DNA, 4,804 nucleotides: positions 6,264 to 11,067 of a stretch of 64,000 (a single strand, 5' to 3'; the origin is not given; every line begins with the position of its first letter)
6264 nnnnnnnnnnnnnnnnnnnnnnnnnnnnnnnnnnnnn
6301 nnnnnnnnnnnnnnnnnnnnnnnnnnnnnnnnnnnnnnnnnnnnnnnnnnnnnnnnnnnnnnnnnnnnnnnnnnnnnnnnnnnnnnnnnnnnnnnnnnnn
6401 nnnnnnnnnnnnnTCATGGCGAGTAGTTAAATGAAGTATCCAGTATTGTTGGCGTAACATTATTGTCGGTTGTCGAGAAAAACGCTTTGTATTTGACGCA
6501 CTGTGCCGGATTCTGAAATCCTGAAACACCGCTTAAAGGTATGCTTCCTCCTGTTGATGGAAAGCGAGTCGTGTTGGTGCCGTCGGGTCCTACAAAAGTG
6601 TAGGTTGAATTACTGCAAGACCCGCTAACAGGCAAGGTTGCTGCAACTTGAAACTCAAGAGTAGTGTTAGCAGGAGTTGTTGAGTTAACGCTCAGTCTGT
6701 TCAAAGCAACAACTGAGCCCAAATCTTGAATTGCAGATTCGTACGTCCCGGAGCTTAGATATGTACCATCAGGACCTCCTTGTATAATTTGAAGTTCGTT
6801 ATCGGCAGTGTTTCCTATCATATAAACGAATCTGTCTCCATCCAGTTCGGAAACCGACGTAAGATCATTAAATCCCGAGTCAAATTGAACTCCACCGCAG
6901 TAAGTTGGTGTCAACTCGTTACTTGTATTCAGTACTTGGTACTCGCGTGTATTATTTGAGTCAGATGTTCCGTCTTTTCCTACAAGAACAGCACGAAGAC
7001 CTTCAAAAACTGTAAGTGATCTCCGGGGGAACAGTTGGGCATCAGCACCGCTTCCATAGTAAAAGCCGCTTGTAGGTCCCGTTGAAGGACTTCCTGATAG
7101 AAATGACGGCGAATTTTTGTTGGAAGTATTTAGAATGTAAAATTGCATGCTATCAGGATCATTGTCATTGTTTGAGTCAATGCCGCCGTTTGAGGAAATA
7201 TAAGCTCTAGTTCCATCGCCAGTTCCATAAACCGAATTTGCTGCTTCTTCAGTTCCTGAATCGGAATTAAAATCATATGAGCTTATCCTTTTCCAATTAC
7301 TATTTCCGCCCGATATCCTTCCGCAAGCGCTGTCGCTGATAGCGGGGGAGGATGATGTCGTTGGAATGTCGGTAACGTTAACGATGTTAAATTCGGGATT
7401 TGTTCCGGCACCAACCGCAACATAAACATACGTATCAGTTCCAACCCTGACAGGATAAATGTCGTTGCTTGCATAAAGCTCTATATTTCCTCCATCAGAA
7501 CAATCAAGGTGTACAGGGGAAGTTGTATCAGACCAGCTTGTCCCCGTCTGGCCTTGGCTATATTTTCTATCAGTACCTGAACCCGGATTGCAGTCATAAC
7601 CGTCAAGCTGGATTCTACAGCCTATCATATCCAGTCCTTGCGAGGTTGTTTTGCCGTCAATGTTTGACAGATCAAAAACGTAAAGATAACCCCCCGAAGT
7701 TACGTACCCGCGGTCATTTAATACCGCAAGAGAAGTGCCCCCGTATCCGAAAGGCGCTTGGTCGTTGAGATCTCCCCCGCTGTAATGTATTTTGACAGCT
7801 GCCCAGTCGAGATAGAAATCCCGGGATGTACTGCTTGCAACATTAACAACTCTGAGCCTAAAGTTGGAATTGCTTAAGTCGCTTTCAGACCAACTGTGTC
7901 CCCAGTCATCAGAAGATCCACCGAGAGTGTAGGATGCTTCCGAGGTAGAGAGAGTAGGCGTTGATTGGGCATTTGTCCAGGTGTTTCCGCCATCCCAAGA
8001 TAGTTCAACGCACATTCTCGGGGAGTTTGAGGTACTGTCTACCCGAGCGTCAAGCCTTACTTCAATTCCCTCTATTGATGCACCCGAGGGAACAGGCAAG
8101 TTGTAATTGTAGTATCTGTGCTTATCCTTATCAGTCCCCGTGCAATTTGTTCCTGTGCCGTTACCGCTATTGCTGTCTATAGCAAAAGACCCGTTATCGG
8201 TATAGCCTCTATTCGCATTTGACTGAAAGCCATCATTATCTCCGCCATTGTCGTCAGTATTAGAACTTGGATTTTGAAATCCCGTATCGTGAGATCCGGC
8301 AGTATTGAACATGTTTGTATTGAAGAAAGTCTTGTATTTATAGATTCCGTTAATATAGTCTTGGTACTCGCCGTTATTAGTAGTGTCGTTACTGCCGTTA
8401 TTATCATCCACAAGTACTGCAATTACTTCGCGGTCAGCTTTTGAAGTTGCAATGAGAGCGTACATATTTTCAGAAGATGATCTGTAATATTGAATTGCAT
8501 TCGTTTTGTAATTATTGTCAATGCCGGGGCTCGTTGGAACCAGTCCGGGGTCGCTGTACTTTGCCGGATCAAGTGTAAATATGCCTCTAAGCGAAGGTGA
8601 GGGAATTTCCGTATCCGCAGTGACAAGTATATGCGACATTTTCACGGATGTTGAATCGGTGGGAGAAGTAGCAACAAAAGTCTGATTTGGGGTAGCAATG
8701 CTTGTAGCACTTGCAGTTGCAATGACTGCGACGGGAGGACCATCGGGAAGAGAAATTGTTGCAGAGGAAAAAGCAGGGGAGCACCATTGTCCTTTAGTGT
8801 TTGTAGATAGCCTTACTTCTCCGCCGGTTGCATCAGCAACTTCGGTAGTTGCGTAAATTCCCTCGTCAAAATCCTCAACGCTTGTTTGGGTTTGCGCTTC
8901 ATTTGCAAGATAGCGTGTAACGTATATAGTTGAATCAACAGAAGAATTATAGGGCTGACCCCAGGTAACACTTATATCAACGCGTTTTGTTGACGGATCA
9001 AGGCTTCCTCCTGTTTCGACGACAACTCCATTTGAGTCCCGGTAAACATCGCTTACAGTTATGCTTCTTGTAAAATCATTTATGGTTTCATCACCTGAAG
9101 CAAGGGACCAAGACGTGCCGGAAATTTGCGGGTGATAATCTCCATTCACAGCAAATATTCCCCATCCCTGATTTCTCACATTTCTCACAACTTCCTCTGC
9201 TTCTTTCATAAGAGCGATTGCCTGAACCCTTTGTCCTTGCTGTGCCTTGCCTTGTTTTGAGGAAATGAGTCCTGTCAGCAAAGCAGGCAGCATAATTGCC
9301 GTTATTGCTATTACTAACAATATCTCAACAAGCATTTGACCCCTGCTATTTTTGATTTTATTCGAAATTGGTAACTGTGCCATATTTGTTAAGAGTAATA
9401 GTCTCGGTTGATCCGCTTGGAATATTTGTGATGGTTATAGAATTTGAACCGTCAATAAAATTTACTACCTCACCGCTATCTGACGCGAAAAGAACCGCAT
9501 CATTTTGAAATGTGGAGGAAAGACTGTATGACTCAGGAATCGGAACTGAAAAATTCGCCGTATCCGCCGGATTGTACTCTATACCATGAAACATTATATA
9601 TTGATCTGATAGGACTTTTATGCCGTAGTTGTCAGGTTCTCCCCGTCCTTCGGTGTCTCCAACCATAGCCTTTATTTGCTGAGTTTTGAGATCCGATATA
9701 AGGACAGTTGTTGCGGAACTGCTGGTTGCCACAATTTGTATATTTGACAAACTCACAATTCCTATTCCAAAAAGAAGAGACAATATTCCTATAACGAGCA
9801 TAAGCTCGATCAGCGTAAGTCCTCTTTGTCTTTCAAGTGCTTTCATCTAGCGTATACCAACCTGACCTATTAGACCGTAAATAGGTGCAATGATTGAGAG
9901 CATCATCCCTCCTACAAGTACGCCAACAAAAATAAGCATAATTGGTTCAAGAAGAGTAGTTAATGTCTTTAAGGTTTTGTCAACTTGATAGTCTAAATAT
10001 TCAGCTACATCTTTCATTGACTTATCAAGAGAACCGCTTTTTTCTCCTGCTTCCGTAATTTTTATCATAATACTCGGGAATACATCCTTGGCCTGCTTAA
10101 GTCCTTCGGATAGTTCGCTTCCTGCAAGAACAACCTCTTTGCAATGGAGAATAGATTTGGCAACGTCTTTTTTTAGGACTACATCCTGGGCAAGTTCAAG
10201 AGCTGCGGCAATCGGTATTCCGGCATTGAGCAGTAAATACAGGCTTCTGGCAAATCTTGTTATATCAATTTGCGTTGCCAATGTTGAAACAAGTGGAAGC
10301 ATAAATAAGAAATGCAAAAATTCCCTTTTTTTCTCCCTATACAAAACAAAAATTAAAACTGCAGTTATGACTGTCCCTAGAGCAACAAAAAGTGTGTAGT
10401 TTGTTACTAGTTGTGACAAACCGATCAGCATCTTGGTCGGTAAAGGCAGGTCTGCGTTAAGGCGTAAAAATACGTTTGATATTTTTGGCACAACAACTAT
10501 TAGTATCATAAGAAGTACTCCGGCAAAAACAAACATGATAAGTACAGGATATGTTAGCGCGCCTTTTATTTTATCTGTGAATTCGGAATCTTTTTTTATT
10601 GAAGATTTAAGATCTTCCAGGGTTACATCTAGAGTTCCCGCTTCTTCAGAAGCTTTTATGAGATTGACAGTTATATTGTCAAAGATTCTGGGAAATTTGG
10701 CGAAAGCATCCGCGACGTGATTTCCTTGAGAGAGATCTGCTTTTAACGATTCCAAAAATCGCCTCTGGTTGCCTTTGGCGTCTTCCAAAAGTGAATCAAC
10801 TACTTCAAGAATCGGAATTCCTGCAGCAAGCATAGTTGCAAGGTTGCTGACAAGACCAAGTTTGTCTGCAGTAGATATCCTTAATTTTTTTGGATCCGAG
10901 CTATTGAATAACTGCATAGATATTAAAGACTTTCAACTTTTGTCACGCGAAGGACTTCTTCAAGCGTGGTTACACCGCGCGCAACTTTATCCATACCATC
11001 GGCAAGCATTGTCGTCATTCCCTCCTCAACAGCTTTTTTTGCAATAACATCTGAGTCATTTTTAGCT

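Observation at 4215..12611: Type IV pilus operon with a 989-aa prepilin-like protein and four prepilin-signature genes but no pilD/pilT/pilMNO in the window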

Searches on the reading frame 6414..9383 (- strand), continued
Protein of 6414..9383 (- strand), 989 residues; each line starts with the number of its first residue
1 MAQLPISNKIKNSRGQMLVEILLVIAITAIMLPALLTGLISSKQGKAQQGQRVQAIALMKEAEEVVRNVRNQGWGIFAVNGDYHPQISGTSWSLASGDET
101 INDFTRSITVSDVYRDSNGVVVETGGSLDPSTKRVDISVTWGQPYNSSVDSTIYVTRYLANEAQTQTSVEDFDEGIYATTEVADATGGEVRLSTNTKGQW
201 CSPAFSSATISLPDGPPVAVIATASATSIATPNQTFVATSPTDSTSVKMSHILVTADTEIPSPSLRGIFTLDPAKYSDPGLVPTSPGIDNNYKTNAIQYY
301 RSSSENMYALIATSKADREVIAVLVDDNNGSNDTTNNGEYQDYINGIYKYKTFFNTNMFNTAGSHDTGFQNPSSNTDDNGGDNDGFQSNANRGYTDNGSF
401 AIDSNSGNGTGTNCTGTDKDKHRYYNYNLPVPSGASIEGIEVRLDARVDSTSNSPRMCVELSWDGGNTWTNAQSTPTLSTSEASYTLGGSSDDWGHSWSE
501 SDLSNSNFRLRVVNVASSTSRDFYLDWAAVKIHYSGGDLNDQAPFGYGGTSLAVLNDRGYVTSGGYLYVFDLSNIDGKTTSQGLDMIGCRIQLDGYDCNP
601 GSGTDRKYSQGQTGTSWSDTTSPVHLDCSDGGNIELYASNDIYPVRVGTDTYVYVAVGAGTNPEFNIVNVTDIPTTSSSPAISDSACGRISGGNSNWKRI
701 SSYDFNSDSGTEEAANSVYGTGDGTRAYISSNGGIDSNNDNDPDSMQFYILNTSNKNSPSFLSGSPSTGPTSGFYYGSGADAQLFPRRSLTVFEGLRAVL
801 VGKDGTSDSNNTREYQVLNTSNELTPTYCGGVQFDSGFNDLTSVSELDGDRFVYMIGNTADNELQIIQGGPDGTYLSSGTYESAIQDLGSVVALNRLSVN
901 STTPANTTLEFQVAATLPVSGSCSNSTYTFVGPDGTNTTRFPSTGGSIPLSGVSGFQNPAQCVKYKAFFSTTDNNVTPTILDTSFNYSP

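Call 62: find_related_loci(query=A1, collection=genome_contigs, flank=10000)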
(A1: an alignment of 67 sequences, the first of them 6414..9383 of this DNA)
Query A1 (989 aa) in genome_contigs; peptide patterns used: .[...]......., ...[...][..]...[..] (x = any residue, [..] = any of these).
128 stretches matched a pattern; 85 encode a relative of the query (tblastn E <= 1e-3); the best 80 are kept; 74 distinct loci.
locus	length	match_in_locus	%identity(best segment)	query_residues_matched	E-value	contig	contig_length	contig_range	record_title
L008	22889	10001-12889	71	1-973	0e+0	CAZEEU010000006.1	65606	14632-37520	MAG TPA_asm: uncultured Gammaproteobacteria bacterium isolate SRP286056_co1_676 genome assembly, contig: NODE_386_length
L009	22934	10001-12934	72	1-989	0e+0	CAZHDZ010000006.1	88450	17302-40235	MAG TPA_asm: uncultured Gammaproteobacteria bacterium isolate SRP286056_co1_222 genome assembly, contig: NODE_198_length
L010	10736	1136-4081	67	9-989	0e+0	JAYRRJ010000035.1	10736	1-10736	MAG: Candidatus Levyibacteriota bacterium isolate XM1_ASGE3bin.27 k141_188622, whole genome shotgun sequence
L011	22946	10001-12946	66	9-989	0e+0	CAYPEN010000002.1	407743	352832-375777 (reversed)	MAG TPA_asm: uncultured Gammaproteobacteria bacterium isolate SRP263991_co5_217 genome assembly, contig: NODE_15_length_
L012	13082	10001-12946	66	9-989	0e+0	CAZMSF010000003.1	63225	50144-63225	MAG TPA_asm: uncultured Gammaproteobacteria bacterium isolate SRP135725_co1_372 genome assembly, contig: NODE_342_length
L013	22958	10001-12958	68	4-989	0e+0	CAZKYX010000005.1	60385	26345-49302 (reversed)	MAG TPA_asm: uncultured Gammaproteobacteria bacterium isolate SRP286056_co1_17 genome assembly, contig: NODE_455_length_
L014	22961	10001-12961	65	3-989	0e+0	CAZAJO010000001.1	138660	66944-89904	MAG TPA_asm: uncultured Gammaproteobacteria bacterium isolate SRP342105_co1_429 genome assembly, contig: NODE_138_length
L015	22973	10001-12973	65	1-989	0e+0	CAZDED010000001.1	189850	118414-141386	MAG TPA_asm: uncultured Gammaproteobacteria bacterium isolate SRP278252_co2_138 genome assembly, contig: NODE_73_length_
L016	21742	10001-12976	65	1-989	0e+0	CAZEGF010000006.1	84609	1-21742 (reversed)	MAG TPA_asm: uncultured Gammaproteobacteria bacterium isolate SRP135725_co2_582 genome assembly, contig: k141_3521309, w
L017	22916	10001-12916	63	6-989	0e+0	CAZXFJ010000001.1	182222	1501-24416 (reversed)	MAG TPA_asm: uncultured Gammaproteobacteria bacterium isolate SRP292972_co1_15 genome assembly, contig: NODE_108_length_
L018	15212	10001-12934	60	1-989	0e+0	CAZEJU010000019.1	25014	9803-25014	MAG TPA_asm: uncultured Gammaproteobacteria bacterium isolate binchicken_co105_439 genome assembly, contig: NODE_2462_le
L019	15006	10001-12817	60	40-989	0e+0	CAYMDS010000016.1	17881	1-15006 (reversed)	MAG TPA_asm: uncultured Gammaproteobacteria bacterium isolate SRP192515_co2_133 genome assembly, contig: NODE_2564_lengt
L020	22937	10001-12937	57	10-989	0e+0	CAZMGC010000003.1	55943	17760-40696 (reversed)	MAG TPA_asm: uncultured Gammaproteobacteria bacterium isolate SRP278252_co2_146 genome assembly, contig: NODE_939_length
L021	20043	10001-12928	57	5-989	0e+0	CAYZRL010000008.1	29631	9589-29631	MAG TPA_asm: uncultured Gammaproteobacteria bacterium isolate binchicken_co105_392 genome assembly, contig: NODE_1932_le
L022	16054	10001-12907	59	10-989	0e+0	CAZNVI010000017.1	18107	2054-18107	MAG TPA_asm: uncultured Gammaproteobacteria bacterium isolate SRP192515_co1_25 genome assembly, contig: NODE_2908_length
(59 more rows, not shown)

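Call 82: search_protein_families(library=phrogs, proteins=[window:6414-9383:-], max_evalue=0.01)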
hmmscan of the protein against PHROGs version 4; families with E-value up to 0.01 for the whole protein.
window:6414-9383:- (989 aa): 0 families

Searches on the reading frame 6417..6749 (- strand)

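Call 67: search_protein_families(library=pfam, proteins=[window:6417-6749:-], max_evalue=10)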
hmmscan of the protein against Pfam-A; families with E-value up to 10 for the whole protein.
seq(111 aa): 1 family
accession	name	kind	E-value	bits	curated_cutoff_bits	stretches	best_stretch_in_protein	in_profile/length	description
PF08813.17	Phage_tail_3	-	0.018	15.1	24.2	1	45-85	16-56/165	Phage tail tube protein, TTP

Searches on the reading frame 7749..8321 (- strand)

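Call 67: search_protein_families(library=pfam, proteins=[window:7749-8321:-], max_evalue=10)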
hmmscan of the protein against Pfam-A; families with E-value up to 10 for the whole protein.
seq(191 aa): 1 family
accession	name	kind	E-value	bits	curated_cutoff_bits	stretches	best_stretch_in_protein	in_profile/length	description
PF03174.19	CHB_HEX_C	-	0.013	15.8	23.6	1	71-127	10-59/76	Chitobiase/beta-hexosaminidase C-terminal domain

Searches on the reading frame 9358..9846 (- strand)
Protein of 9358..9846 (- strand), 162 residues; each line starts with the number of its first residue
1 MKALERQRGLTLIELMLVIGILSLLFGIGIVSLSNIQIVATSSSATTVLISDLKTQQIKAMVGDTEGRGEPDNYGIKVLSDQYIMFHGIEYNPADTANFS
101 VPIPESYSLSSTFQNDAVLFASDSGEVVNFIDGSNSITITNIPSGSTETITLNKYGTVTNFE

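Call 4: search_protein_families(library=pfam, proteins=[window:9358-9846:-], max_evalue=0.1)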
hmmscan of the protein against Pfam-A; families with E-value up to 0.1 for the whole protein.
window:9358-9846:- (162 aa): 1 family
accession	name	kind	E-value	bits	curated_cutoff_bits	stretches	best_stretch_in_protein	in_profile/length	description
PF07963.17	N_methyl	-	4.3e-06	26.5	21.2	1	6-28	3-25/27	Prokaryotic N-terminal methylation motif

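Call 5: search_protein_families(library=ncbifam, proteins=[window:9358-9846:-], max_evalue=0.1)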
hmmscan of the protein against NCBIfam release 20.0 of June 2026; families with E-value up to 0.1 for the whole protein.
window:9358-9846:- (162 aa): 10 families
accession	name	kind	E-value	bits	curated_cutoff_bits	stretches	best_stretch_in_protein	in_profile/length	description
NF007862.0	PRK10574.1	equivalog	4.6e-06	26.8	138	1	5-35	2-32/145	prepilin peptidase-dependent pilin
TIGR02532.1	IV_pilin_GFxxxE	domain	3e-05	23.6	16.3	1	7-29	1-23/24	prepilin-type N-terminal cleavage/methylation domain-containing protein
NF041775.1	typeIV_PilA_Myxo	equivalog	4.7e-05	23.5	400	1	6-51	9-54/214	type IV pilin protein PilA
NF007800.0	PRK10506.1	equivalog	0.00043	20.1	158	1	3-60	4-61/163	prepilin peptidase-dependent protein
NF040982.1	ComGD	equivalog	0.00053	20.4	70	1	7-66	1-60/139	competence type IV pilus minor pilin ComGD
TIGR01708.2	typeII_sec_gspH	equivalog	0.00074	19.5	80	1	7-35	1-29/169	type II secretion system minor pseudopilin GspH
TIGR01710.1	typeII_sec_gspG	equivalog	0.013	15.5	88.85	1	8-46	1-39/134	type II secretion system major pseudopilin GspG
TIGR02596.1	TIGR02596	subfamily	0.026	14.6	70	1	11-61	2-52/196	Verru_Chthon cassette protein D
NF000867.0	PRK00078.1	equivalog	0.038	13.7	249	1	27-92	107-172/192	Maf-like protein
NF040999.1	pilin_ComGC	equivalog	0.055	13.7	75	1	8-37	2-31/84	competence type IV pilus major pilin ComGC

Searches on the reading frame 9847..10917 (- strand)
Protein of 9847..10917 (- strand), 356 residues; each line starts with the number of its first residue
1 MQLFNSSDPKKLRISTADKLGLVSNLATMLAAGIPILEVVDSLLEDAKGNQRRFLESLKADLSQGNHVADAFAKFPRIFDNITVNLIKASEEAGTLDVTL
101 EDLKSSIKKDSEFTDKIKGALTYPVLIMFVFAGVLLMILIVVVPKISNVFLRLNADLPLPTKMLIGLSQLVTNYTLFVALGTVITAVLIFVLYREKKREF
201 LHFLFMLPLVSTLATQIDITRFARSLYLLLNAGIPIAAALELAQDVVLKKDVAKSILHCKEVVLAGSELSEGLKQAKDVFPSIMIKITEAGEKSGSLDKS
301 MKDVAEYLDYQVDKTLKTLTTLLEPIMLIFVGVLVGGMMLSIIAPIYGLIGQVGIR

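Call 4: search_protein_families(library=pfam, proteins=[window:9847-10917:-], max_evalue=0.1)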
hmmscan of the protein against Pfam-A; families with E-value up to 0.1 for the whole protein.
window:9847-10917:- (356 aa): 4 families
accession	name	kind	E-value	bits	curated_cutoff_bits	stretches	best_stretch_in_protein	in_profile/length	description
PF00482.28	T2SSF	-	1e-47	161.6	25.2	2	222-345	1-125/125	Type II secretion system (T2SS), protein F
PF20990.2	DUF2207_C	-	0.00042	20.5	33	1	47-195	70-187/247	Predicted membrane protein (DUF2207) C-terminal domain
PF14897.12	EpsG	-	0.018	14.6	30.1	1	167-232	57-123/326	EpsG family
PF25635.1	SPV1_VP10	-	0.084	13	27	0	166-227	91-153/187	Sulfolobus polyhedral virus 1 capsid protein VP10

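Call 5: search_protein_families(library=ncbifam, proteins=[window:9847-10917:-], max_evalue=0.1)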
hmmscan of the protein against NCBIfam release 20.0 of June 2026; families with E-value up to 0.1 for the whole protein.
window:9847-10917:- (356 aa): 9 families
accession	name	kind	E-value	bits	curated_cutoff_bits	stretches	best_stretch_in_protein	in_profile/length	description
TIGR02120.1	GspF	equivalog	1.6e-72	245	424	1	10-349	56-397/401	type II secretion system inner membrane protein GspF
NF052607.1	T4PiliAsmPilCThrm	equivalog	1.7e-60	205.3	700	1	25-353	74-404/406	type IV pilus assembly protein PilC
NF052606.1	T4PiliAsmPilCMyx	equivalog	3.7e-60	203.9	700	1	15-353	78-418/419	type IV pilus assembly protein PilC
NF007861.0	PRK10573.1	equivalog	2.6e-59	201.3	401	1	17-349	59-394/401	protein transport protein HofC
NF047826.1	T3SSXpsF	equivalog_domain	2.1e-42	145.4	650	1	17-354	66-405/405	type II secretion system protein XpsF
NF041012.2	T4P_ComGB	equivalog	4e-42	144.7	240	1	20-350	4-331/332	competence type IV pilus assembly protein ComGB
TIGR04370.1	glyco_rpt_poly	subfamily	0.00067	18.8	40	1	106-214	73-179/396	oligosaccharide repeat unit polymerase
NF051443.1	NheC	equivalog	0.02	14.2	420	1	44-121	95-171/352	non-hemolytic enterotoxin subunit C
NF008866.0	PRK11899.1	equivalog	0.074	12.3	359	0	24-107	147-230/283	prephenate dehydratase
